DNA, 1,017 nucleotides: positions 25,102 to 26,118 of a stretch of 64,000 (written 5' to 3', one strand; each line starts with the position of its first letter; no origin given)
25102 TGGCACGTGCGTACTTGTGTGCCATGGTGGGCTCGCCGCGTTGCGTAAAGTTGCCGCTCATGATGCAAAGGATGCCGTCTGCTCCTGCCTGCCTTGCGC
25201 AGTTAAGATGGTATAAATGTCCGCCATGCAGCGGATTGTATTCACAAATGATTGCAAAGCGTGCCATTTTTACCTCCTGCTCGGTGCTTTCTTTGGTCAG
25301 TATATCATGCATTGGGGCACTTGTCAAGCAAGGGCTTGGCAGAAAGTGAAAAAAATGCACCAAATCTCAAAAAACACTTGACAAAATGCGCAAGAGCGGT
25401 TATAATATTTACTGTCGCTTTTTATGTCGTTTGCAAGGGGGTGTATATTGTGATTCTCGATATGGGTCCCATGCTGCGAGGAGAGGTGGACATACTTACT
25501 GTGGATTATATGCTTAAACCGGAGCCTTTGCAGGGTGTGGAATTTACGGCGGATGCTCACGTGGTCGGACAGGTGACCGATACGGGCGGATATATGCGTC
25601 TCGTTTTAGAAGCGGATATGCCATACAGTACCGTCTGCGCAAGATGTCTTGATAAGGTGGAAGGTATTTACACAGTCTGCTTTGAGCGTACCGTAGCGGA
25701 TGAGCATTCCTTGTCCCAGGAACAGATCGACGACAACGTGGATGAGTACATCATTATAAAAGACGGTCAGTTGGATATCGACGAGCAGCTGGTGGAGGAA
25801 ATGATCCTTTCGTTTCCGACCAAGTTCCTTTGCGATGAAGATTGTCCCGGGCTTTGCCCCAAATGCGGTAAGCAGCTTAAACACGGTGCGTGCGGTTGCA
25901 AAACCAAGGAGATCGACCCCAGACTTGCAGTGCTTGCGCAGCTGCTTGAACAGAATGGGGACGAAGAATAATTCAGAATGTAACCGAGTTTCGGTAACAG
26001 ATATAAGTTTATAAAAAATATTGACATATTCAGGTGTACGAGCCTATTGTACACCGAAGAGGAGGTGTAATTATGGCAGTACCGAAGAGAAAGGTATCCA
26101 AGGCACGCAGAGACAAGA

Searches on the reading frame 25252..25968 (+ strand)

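Call 7: search_protein_families(library=pfam, proteins=[window:25252-25968:+], max_evalue=0.001)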
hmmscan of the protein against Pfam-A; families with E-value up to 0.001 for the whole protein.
window:25252-25968:+ (239 aa): 1 family
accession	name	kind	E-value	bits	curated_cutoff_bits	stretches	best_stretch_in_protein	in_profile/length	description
PF02620.22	YceD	-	5e-25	88.3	33.2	1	122-231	6-118/119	Large ribosomal RNA subunit accumulation protein YceD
